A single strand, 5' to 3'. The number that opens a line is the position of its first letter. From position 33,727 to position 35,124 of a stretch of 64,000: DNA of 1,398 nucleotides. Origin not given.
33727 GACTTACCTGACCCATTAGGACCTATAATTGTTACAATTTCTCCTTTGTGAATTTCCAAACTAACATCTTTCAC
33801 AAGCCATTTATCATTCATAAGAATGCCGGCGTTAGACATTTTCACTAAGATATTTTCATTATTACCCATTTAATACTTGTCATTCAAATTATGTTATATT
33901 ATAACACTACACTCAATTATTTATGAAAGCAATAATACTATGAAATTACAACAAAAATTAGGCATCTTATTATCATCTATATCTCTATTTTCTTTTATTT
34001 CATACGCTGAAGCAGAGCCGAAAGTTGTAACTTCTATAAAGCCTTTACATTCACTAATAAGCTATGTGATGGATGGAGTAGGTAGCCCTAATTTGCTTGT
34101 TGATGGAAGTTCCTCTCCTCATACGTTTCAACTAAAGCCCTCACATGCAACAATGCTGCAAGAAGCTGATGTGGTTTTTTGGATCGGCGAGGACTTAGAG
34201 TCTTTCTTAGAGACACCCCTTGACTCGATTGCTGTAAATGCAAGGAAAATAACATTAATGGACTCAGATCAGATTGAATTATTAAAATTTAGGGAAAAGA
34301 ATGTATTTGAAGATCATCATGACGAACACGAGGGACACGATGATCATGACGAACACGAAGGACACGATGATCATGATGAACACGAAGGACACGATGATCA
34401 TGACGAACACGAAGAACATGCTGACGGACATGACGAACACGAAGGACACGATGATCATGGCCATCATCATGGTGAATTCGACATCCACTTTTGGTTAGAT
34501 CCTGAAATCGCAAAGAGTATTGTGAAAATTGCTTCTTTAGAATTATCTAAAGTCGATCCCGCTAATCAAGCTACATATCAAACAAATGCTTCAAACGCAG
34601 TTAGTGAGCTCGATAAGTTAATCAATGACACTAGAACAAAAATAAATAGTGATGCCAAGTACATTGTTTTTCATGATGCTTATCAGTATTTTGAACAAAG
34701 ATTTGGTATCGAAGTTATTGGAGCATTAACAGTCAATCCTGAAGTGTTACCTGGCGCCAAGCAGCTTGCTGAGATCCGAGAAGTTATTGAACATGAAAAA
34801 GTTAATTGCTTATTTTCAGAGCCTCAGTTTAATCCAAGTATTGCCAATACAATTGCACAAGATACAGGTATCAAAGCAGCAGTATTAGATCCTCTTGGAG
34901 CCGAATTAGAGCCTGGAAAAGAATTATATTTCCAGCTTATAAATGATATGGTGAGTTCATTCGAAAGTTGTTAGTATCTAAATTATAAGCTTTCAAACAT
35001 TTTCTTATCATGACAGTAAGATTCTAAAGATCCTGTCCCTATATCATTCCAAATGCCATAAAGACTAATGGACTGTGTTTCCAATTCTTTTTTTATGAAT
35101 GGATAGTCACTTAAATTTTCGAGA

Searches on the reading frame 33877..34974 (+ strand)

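Call 68: search_protein_families(library=ncbifam, proteins=[window:33877-34974:+], max_evalue=1e-10)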
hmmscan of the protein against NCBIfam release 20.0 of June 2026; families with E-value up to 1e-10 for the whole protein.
window:33877-34974:+ (365 aa): 8 families
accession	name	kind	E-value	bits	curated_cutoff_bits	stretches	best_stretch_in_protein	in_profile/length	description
NF007091.2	PRK09545.1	equivalog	9.3e-82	274.7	268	2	171-365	117-315/318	zinc ABC transporter substrate-binding protein ZnuA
NF040870.1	AztC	equivalog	4.1e-49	167.5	350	1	50-359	1-270/277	zinc ABC transporter substrate-binding protein AztC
NF053842.1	MnTportMntCDein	equivalog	4.2e-32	111.5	400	1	186-335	94-249/281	manganese ABC transporter substrate-binding protein MntC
TIGR03772.1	anch_rpt_subst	equivalog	6.3e-25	87.7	350.45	1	196-335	311-456/486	anchored repeat ABC transporter, substrate-binding protein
NF033605.1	Zn_bnd_ABC_AdcA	exception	2.2e-24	86.3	700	1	173-334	126-286/517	zinc ABC transporter substrate-binding lipoprotein AdcA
NF053703.1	Mn_SBP_EfaA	exception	7.8e-13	48.2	485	1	197-333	134-274/310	Mn/Fe ABC transporter substrate-binding lipoprotein EfaA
NF040928.1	ABC_lipo_SloC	subfamily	6e-12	45.3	525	1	197-333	127-267/304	metal ABC transporter substrate-binding lipoprotein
NF047355.1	ABC_bind_Mn_Staph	exception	1.2e-11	44.5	500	0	196-333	132-273/309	manganese ABC transporter substrate-binding lipoprotein MntC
